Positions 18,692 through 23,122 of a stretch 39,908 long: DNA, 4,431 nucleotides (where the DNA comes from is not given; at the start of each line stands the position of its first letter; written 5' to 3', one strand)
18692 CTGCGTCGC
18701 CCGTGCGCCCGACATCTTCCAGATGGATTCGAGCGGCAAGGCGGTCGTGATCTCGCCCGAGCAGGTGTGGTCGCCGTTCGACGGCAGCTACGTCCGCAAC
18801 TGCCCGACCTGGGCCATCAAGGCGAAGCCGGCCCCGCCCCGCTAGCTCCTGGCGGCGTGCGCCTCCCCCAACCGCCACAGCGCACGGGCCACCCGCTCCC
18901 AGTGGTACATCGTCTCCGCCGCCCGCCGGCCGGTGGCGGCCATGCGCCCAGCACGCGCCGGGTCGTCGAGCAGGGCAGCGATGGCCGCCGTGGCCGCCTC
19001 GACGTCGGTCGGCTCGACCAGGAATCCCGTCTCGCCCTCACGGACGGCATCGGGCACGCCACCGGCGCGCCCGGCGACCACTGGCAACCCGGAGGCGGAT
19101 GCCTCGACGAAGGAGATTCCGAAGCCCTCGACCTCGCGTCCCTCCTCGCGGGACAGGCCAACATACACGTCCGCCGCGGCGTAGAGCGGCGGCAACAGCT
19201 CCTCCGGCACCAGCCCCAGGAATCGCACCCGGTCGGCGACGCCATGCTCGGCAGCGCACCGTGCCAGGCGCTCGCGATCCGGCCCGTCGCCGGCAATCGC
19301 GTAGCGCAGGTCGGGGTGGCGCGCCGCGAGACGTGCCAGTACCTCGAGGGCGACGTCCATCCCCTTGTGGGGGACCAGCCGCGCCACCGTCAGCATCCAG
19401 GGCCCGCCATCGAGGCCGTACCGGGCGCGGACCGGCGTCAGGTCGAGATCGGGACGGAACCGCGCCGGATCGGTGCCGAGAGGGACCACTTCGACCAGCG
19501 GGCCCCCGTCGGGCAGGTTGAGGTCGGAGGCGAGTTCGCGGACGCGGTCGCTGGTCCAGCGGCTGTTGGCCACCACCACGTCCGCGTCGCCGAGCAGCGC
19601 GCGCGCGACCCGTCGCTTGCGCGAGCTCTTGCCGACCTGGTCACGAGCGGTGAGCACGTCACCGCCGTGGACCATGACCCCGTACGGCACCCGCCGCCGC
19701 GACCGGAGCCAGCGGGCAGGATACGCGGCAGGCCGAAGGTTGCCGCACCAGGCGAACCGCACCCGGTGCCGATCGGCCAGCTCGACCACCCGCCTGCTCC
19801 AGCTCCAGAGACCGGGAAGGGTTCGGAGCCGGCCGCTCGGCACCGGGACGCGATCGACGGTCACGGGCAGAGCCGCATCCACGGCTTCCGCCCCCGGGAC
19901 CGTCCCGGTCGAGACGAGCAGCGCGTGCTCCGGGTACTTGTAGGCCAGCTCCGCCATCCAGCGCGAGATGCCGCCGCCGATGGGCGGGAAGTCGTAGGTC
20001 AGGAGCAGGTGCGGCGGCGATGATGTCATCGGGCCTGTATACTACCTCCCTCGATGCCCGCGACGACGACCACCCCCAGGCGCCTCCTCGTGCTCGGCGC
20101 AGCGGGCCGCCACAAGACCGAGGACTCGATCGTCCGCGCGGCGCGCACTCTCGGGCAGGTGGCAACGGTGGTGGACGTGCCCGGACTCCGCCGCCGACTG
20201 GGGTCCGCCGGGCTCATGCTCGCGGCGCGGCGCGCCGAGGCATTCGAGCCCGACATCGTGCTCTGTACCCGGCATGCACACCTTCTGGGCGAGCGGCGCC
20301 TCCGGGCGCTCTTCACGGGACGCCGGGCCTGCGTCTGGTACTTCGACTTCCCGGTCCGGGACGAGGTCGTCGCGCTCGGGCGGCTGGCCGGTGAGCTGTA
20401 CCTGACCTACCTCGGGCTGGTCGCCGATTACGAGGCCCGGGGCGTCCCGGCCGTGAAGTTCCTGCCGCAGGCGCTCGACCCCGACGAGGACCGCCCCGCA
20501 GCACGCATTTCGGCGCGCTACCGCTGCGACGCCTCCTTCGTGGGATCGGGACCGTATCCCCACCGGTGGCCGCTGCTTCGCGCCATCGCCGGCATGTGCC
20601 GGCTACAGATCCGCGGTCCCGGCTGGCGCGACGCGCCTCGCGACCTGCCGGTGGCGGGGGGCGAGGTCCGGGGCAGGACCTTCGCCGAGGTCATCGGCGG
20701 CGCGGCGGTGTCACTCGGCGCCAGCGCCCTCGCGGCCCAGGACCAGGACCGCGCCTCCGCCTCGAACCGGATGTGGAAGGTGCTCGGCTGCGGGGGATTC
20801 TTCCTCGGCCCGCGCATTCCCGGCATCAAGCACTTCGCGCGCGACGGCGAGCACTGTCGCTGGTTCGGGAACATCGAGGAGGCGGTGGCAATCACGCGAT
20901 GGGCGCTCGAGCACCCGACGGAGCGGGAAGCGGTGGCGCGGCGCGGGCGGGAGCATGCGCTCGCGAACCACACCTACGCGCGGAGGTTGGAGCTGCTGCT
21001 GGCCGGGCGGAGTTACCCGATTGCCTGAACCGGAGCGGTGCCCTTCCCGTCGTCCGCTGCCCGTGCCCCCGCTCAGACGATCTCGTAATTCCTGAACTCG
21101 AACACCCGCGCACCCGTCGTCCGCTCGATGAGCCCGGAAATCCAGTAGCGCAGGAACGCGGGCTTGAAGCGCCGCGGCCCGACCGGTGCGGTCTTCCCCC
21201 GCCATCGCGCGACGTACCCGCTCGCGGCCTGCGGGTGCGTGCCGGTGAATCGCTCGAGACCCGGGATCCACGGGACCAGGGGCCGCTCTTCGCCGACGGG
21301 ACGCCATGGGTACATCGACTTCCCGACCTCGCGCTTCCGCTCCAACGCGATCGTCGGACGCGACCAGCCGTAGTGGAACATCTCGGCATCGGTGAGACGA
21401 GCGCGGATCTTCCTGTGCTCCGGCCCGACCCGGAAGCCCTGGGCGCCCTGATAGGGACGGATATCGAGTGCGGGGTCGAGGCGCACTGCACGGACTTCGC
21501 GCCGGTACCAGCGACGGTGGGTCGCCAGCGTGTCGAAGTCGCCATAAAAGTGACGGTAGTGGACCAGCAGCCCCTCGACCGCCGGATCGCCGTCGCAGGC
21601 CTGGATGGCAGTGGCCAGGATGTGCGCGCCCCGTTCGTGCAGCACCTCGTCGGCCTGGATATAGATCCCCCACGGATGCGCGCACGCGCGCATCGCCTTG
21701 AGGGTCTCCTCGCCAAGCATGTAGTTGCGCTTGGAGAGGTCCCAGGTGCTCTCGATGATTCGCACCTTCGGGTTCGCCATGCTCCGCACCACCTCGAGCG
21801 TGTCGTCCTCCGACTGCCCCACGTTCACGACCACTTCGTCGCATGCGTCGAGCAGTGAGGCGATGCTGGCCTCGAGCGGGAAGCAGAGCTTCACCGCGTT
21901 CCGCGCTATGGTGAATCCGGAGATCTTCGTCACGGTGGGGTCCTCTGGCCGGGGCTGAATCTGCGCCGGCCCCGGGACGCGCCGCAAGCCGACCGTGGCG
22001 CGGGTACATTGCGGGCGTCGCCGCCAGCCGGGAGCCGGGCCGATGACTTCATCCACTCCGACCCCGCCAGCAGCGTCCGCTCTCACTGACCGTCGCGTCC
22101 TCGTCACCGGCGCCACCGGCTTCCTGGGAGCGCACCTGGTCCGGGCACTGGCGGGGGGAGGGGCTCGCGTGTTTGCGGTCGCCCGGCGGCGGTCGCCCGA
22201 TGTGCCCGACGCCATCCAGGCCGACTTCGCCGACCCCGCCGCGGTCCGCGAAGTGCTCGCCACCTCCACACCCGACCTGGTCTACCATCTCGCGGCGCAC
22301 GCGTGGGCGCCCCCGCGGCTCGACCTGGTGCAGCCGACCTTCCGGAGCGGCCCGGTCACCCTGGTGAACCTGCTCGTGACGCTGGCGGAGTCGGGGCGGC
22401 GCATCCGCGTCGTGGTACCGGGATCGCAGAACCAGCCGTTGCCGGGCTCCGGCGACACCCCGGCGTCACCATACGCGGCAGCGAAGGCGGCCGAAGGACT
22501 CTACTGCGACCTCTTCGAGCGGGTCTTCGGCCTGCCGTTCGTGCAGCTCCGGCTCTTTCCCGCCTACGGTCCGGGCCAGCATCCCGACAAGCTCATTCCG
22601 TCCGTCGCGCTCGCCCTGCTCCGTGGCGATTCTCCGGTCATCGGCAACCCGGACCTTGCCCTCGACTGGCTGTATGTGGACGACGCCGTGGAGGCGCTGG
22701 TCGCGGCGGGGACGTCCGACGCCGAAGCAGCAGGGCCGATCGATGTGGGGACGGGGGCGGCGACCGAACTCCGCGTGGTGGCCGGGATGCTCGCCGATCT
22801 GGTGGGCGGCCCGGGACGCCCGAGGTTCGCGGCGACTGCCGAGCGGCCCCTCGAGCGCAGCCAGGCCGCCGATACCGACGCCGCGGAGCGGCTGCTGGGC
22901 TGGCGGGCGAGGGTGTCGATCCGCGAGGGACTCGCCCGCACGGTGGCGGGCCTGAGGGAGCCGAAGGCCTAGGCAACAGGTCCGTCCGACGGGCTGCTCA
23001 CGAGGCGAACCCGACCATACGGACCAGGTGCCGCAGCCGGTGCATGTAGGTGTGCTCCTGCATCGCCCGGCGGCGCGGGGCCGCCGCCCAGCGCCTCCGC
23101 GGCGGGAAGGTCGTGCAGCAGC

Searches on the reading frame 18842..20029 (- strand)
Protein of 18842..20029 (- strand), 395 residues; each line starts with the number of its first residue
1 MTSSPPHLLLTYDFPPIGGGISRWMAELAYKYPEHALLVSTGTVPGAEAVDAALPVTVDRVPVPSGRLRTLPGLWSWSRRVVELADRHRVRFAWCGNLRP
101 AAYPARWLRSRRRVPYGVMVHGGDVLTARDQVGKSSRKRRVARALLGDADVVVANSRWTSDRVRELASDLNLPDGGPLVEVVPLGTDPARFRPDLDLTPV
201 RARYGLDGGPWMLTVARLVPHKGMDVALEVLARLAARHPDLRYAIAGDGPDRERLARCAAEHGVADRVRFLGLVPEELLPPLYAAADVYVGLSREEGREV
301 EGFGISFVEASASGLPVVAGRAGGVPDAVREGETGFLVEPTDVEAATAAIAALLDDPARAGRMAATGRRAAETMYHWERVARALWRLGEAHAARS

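Call 8: search_protein_families(library=pfam, proteins=[window:18842-20029:-], max_evalue=0.001)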
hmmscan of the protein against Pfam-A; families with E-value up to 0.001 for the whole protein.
window:18842-20029:- (395 aa): 6 families
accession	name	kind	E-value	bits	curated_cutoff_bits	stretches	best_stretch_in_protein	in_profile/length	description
PF00534.26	Glycos_transf_1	-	5.1e-41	140.5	26.4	1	208-368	14-170/172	Glycosyl transferases group 1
PF13692.12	Glyco_trans_1_4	-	2.2e-35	122.4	27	1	210-356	2-142/142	Glycosyl transferases group 1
PF20706.3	GT4-conflict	-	6.2e-12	45.6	26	1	129-384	127-385/385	Family 4 Glycosyltransferase in conflict systems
PF13439.12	Glyco_transf_4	-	3.3e-10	40.7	28.5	1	19-166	2-151/170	Glycosyltransferase Family 4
PF13524.12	Glyco_trans_1_2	-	3.8e-10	40.3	25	1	231-384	6-142/144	Glycosyl transferase-like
PF13579.12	Glyco_trans_4_4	-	9.4e-09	36.2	29.7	1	19-166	1-145/158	Glycosyl transferase 4-like domain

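Call 10: search_protein_families(library=ncbifam, proteins=[window:18842-20029:-], max_evalue=0.001)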
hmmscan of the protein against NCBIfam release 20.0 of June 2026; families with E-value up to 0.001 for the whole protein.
window:18842-20029:- (395 aa): 39 families (the best 25 are shown)
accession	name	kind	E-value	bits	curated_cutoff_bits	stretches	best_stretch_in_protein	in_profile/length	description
TIGR03449.1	mycothiol_MshA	equivalog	7e-33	114.1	462.5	1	134-386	150-398/406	D-inositol-3-phosphate glycosyltransferase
NF041876.1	EPS_EpsE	equivalog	1.7e-32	113.1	400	1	177-384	186-389/389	exopolysaccharide biosynthesis GT4 family glycosyltransferase EpsE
TIGR03088.1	stp2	hypoth_equivalog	4.6e-26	91.7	409.05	1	179-383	162-365/374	TIGR03088 family PEP-CTERM/XrtA system glycosyltransferase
TIGR03999.1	thiol_BshA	equivalog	1.6e-25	89.9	273.7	1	114-380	114-362/375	N-acetyl-alpha-D-glucosaminyl L-malate synthase BshA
NF038229.1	Glyco4_Geo_Pelo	equivalog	1e-22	80.6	400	1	105-387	71-332/338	GPMC system family 4 glycosyltransferase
TIGR02149.1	glgA_Coryne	subfamily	3.2e-22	79.2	302.4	1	146-384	142-383/391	glycogen synthase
TIGR04047.1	MSMEG_0565_glyc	hypoth_equivalog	4.8e-22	78.5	259.85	1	180-383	162-366/373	MSMEG_0565 family glycosyltransferase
TIGR04063.1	stp3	hypoth_equivalog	5.8e-21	74.8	442.05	1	179-381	182-385/397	TIGR04063 family PEP-CTERM/XrtA system glycosyltransferase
NF053787.1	GlcN_PG_synth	equivalog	6.8e-19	67.9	480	1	120-385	113-353/361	N-acetylglucosaminyl phosphatidylglycerol synthase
TIGR04005.1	wcaL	equivalog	5.5e-17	61.7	537.6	1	212-353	225-367/406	colanic acid biosynthesis glycosyltransferase WcaL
NF011726.0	PRK15179.1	equivalog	1.5e-16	59.8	733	1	214-372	522-675/694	Vi polysaccharide biosynthesis protein TviE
NF038295.1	EPS_HpsP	equivalog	1.5e-15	57.1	550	1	181-383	180-379/388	hormogonium polysaccharide biosynthesis glycosyltransferase HpsP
NF012028.0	PRK15484.1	subfamily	4.5e-13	49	618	1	180-383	164-370/380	lipopolysaccharide N-acetylglucosaminyltransferase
NF047684.1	TeichurnBiosyTuaC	equivalog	5e-13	48.7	550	1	104-384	123-382/391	teichuronic acid biosynthesis protein TuaC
NF007640.0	PRK10307.1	subfamily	1.2e-12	47.5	276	1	220-384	240-400/411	WcaI family glycosyltransferase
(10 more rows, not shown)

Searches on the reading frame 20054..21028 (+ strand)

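Call 8: search_protein_families(library=pfam, proteins=[window:20054-21028:+], max_evalue=0.001)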
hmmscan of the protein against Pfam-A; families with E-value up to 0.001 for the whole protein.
window:20054-21028:+ (324 aa): 1 family
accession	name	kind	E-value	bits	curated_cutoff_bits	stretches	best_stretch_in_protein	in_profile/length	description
PF13524.12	Glyco_trans_1_2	-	2.4e-21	76.6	25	1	173-317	4-144/144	Glycosyl transferase-like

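Call 10: search_protein_families(library=ncbifam, proteins=[window:20054-21028:+], max_evalue=0.001)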
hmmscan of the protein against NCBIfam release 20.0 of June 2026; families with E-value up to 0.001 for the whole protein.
window:20054-21028:+ (324 aa): 0 families

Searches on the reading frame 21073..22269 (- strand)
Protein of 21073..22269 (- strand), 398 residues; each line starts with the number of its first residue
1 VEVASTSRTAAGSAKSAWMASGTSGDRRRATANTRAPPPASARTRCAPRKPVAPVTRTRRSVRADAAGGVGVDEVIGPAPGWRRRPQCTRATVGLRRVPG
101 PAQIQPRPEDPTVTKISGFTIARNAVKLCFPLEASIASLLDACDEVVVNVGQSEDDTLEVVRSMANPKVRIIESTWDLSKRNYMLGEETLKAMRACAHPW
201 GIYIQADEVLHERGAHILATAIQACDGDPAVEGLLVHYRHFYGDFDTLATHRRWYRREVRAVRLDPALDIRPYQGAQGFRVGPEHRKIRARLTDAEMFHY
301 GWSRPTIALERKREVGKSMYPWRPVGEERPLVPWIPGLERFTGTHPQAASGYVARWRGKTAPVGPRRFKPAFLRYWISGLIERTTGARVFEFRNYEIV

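Call 5: search_protein_families(library=pfam, proteins=[window:21073-22269:-], max_evalue=0.01)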
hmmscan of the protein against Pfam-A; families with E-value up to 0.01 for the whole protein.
window:21073-22269:- (398 aa): 1 family
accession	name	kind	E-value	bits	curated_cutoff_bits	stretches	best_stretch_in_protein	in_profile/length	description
PF00535.33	Glycos_transf_2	-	0.0089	16.4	23.3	0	132-218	13-99/168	Glycosyl transferase family 2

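Call 10: search_protein_families(library=ncbifam, proteins=[window:21073-22269:-], max_evalue=0.001)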
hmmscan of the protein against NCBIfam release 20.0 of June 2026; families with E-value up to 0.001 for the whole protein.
window:21073-22269:- (398 aa): 0 families

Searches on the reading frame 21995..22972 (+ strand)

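Call 8: search_protein_families(library=pfam, proteins=[window:21995-22972:+], max_evalue=0.001)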
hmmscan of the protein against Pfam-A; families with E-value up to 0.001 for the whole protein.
window:21995-22972:+ (325 aa): 5 families
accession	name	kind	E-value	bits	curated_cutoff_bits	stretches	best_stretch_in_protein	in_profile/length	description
PF01370.27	Epimerase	-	3e-34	118.9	20.9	1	35-244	1-230/240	NAD dependent epimerase/dehydratase family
PF16363.11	GDP_Man_Dehyd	-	3.2e-27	96.3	27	1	36-315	1-331/332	GDP-mannose 4,6 dehydratase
PF04321.23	RmlD_sub_bind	-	4.5e-10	39.5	27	1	34-102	2-61/287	RmlD substrate binding domain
PF05368.20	NmrA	-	0.0001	22.5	27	1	32-65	2-35/298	NmrA-like family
PF07993.18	NAD_binding_4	-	0.0008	19.1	20.1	0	37-68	1-35/258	Male sterility protein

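Call 10: search_protein_families(library=ncbifam, proteins=[window:21995-22972:+], max_evalue=0.001)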
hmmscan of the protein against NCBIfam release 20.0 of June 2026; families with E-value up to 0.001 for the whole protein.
window:21995-22972:+ (325 aa): 35 families (the best 25 are shown)
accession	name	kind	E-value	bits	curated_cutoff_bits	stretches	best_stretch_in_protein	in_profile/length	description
TIGR01181.1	dTDP_gluc_dehyt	equivalog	1e-22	80.6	365.1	1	35-318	2-309/321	dTDP-glucose 4,6-dehydratase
NF007490.0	PRK10084.1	subfamily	5.8e-19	68.3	649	1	155-318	162-332/361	dTDP-glucose 4,6-dehydratase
TIGR04180.1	EDH_00030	hypoth_equivalog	2.6e-18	66.1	475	2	155-305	140-294/297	NAD-dependent 4,6-dehydratase LegB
NF007582.0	PRK10217.1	equivalog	6.1e-17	61.7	698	1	155-244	155-245/355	dTDP-glucose 4,6-dehydratase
NF042422.1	oxyalk_red_OleD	equivalog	6.3e-13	48.8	580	1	34-238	2-214/329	2-alkyl-3-oxoalkanoate reductase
NF042423.1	oxyalk_red_Shew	equivalog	3.7e-12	46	580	1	33-103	9-81/331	2-alkyl-3-oxoalkanoate reductase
NF058621.1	DiazavRedAvaA7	equivalog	5.4e-11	42.7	400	1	34-136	2-107/304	3-diazoavenalumate denitrifying reductase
NF047922.1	GDPFucSynFcl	equivalog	2.8e-10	40.2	500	1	153-316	127-297/308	GDP-L-fucose synthase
TIGR03466.1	HpnA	hypoth_equivalog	1.2e-09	37.6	367.65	1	34-111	2-85/327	hopanoid-associated sugar epimerase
TIGR02622.1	CDP_4_6_dhtase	equivalog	6e-09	35.5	278.45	1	31-127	3-112/352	CDP-glucose 4,6-dehydratase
NF011728.1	PRK15181.1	equivalog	5.3e-08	32.2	760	1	155-245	160-256/348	Vi polysaccharide biosynthesis UDP-N-acetylglucosaminuronic acid C-4 epimerase TviC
NF005095.0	PRK06523.1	subfamily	5.5e-08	32.6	231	1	28-89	6-70/261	oxidoreductase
TIGR01214.1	rmlD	equivalog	5.5e-08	32.2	224.05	1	34-102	1-60/285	dTDP-4-dehydrorhamnose reductase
NF004520.0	PRK05865.1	equivalog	1.7e-07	29.6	1509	1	34-283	2-218/854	sugar epimerase family protein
NF052578.1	StrlDmthSdmBMthl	equivalog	2.6e-06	27.4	600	1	35-102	3-74/328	sterol demethylase protein SdmB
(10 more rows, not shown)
